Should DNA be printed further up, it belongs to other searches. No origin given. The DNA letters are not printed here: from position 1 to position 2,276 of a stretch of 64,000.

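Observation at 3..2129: Two complete GspE/PilB ATPase modules fused in one reading frame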

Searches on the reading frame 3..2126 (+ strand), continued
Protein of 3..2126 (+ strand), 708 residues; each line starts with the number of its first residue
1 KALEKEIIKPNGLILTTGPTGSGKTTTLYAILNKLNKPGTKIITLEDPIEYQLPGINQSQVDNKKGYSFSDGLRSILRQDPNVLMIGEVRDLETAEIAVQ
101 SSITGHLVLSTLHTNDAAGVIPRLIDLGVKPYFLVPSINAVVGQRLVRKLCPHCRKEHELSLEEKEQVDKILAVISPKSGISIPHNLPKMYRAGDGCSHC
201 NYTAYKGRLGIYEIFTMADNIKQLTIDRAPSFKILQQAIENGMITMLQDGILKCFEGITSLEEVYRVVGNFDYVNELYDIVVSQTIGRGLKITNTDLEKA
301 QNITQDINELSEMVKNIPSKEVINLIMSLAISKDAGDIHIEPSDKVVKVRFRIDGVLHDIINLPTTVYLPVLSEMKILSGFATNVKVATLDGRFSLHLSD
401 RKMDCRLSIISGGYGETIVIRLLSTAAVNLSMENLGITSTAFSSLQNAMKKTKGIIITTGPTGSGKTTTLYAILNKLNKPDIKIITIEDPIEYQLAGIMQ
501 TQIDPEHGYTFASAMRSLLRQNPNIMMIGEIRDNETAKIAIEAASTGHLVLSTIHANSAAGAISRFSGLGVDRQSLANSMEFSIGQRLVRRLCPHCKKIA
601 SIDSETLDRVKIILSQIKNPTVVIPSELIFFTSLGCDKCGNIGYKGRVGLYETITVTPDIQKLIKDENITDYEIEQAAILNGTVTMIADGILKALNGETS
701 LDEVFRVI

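Call 53: find_related_loci(query=A3, collection=genome_contigs, flank=10000)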
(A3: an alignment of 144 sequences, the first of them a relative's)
Query A3 (1004 aa) in genome_contigs; peptide patterns used: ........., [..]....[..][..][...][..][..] (x = any residue, [..] = any of these).
600 stretches matched a pattern (row limit reached: there are more); 569 encode a relative of the query (tblastn E <= 1e-3); the best 80 are kept; 80 distinct loci.
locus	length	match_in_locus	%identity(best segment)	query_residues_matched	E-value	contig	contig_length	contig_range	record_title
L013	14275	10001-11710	45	3-1003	4e-165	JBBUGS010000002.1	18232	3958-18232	MAG: Patescibacteria group bacterium isolate H41-bin179_1 H41_bin179_1_000000000002, whole genome shotgun sequence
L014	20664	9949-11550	46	24-1003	7e-149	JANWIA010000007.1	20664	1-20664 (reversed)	MAG: Candidatus Doudnabacteria bacterium isolate CRAIB_MAG29 c_000000031086, whole genome shotgun sequence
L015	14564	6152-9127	43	23-1003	0e+0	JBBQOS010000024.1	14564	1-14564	MAG: Candidatus Moraniibacteriota bacterium isolate Co_metawrap_171 Cmw_171_k141_26614930_length_14564_cov_16.9956, whol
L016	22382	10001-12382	34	40-1003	3e-146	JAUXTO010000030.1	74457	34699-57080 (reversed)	MAG: Candidatus Gottesmanbacteria bacterium isolate C13_maxbin.100 C13_k141_323283, whole genome shotgun sequence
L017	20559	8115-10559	33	38-1003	1e-129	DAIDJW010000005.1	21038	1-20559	MAG TPA_asm: Candidatus Saccharibacteria bacterium isolate clean392 NODE_5_length_21038_cov_3.422356, whole genome shotg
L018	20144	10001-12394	34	60-1002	2e-128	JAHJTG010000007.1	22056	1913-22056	MAG: Patescibacteria group bacterium isolate OS_PC_MetaG.mb.42 OS_PC_MetaG.mb.42_k141_303463, whole genome shotgun seque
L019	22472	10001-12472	34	39-1003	5e-128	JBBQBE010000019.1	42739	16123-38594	MAG: Tepidisphaerales bacterium isolate Co_metawrap_1388 Cmw_1388_k141_11704083_length_42739_cov_16.0000, whole genome s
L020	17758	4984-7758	31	38-1003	3e-127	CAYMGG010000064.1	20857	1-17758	MAG TPA_asm: uncultured Planctomycetaceae bacterium isolate binchicken_co66_165 genome assembly, contig: NODE_4106_lengt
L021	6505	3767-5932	33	154-1004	1e-125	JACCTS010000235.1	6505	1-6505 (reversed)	MAG: Rubrobacter sp. isolate MGR_bin80 SD2897-2912_k127_1028203, whole genome shotgun sequence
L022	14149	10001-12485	42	38-1004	5e-125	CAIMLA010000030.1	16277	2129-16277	uncultured bacterium isolate MJ-time_bin-1956 genome assembly, contig: bin-1956:30/56, whole genome shotgun sequence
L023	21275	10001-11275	47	142-1003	5e-123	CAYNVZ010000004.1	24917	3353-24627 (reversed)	MAG TPA_asm: uncultured Candidatus Saccharibacteria bacterium isolate binchicken_co256_230 genome assembly, contig: NODE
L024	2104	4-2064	37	177-1003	2e-127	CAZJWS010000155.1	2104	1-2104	MAG TPA_asm: uncultured Candidatus Saccharibacteria bacterium isolate SRP344714_co1_384 genome assembly, contig: NODE_87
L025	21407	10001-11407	43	112-1003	2e-118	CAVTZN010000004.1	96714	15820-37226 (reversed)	MAG: Candidatus Wildermuthbacteria bacterium isolate MFD04408.bin.3.196 genome assembly, contig: contig_37842, whole gen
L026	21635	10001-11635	40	23-1004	3e-118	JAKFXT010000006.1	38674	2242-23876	MAG: Patescibacteria group bacterium isolate ND4_Bin_14 ND4_0000041, whole genome shotgun sequence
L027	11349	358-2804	41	50-1003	4e-116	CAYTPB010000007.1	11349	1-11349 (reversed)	MAG TPA_asm: uncultured Gammaproteobacteria bacterium isolate SRP271791_co2_60 genome assembly, contig: NODE_1476_length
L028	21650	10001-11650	41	23-1000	3e-115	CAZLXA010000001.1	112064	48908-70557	MAG TPA_asm: uncultured Candidatus Saccharibacteria bacterium isolate SRP272421_co2_734 genome assembly, contig: NODE_14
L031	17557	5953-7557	38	39-1004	1e-111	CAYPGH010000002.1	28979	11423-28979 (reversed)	MAG TPA_asm: uncultured Candidatus Saccharibacteria bacterium isolate SRP050083_co2_53 genome assembly, contig: NODE_100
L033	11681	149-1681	40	38-1004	2e-110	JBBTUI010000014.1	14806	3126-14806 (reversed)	MAG: Patescibacteria group bacterium isolate H41-bin211_1 H41_bin211_1_000000000014, whole genome shotgun sequence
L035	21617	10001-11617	41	32-1004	1e-119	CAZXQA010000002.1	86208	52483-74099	MAG TPA_asm: uncultured Candidatus Saccharibacteria bacterium isolate SRP292972_co1_93 genome assembly, contig: NODE_234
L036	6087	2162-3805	36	38-1002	4e-107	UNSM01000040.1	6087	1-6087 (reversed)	Candidatus Saccharibacteria bacterium isolate UMGS1831 genome assembly, contig: NODE_5510_length_6087_cov_3.843004, whol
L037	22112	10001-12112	34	135-1001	3e-106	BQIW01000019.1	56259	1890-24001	MAG: Nitrospirales bacterium NPIRA03 DNA, sequence019, whole genome shotgun sequence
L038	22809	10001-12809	44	165-1002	1e-105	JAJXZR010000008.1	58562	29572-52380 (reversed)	MAG: bacterium isolate BP7.bin63 NODE_631_length_58562_cov_1.675862, whole genome shotgun sequence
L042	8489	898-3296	37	38-1002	8e-105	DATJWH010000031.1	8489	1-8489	MAG TPA_asm: Candidatus Limnocylindrales bacterium isolate SMAG_U15094 k141_3051486, whole genome shotgun sequence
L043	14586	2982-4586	40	38-1004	2e-104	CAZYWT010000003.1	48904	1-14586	MAG TPA_asm: uncultured Candidatus Saccharibacteria bacterium isolate SRP141376_co2_245 genome assembly, contig: NODE_17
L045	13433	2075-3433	46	164-1004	3e-104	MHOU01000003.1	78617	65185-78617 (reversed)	MAG: Candidatus Staskawiczbacteria bacterium RIFCSPHIGHO2_02_FULL_43_16 rifcsphigho2_02_scaffold_1498, whole genome shot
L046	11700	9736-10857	44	176-1004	8e-104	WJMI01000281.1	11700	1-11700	MAG: Chitinivibrionales bacterium isolate RBin_290 k141_3303538, whole genome shotgun sequence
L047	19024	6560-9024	36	38-1002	7e-104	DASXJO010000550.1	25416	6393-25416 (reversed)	MAG TPA_asm: Candidatus Angelobacter sp. isolate SMAG_U5250 k141_5306537, whole genome shotgun sequence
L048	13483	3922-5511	39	38-1004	1e-108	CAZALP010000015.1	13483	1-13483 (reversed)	MAG TPA_asm: uncultured Candidatus Saccharibacteria bacterium isolate binchicken_co184_302 genome assembly, contig: NODE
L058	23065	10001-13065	36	39-1004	3e-102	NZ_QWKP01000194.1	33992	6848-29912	Cellulomonas rhizosphaerae strain NEAU-TCZ24 scf_194, whole genome shotgun sequence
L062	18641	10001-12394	37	38-1002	5e-101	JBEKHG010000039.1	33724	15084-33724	MAG: Candidatus Acidiferrales bacterium isolate SPRUCE 271 SPRUCE_271_39, whole genome shotgun sequence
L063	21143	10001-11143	44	169-1001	4e-101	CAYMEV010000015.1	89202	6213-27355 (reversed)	MAG TPA_asm: uncultured Candidatus Sumerlaeota bacterium isolate binchicken_co379_8 genome assembly, contig: NODE_177_le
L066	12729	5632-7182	37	32-1002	8e-101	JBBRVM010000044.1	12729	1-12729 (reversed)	MAG: Burkholderiales bacterium isolate La3_metabat2.149 La3_metabat2.149_K_619932_L_12729_cov_9.0000, whole genome shotg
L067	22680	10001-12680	37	39-1000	2e-100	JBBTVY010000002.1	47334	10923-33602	MAG: Patescibacteria group bacterium isolate H43-bin079_1 H43_bin079_1_000000000002, whole genome shotgun sequence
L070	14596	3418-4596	43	160-1002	1e-100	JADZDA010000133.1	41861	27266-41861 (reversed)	MAG: Burkholderiales bacterium isolate SJ753 c_000000632520, whole genome shotgun sequence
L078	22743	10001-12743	36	39-1004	9e-100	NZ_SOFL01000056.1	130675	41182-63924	Cryobacterium adonitolivorans strain RHLS22-1 C443, whole genome shotgun sequence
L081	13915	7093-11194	44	141-1002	2e-99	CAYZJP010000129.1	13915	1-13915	MAG TPA_asm: uncultured Klebsiella sp. isolate binchicken_co185_144 genome assembly, contig: NODE_6658_length_13915_cov_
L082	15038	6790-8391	44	176-1004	4e-99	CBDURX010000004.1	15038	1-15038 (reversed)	MAG TPA_asm: uncultured bacterium isolate SRR22302364_binner13_Refined_49 genome assembly, contig: ERZ25073603.1407, who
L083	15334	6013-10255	37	40-1004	3e-99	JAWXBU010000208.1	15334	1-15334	MAG: Planctomycetota bacterium isolate MP7G1.130 k99_1802710, whole genome shotgun sequence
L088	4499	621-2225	37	50-1004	2e-99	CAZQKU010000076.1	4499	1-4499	MAG TPA_asm: uncultured Candidatus Saccharibacteria bacterium isolate binchicken_co3_590 genome assembly, contig: NODE_6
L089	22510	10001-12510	40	155-1004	3e-98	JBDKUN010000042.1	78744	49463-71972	MAG: Armatimonadota bacterium isolate 8_bin.138 c_000001122235, whole genome shotgun sequence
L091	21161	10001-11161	44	170-1002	2e-98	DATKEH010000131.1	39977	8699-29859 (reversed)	MAG TPA_asm: Thermoanaerobaculia bacterium isolate SMAG_U14494 k141_301300, whole genome shotgun sequence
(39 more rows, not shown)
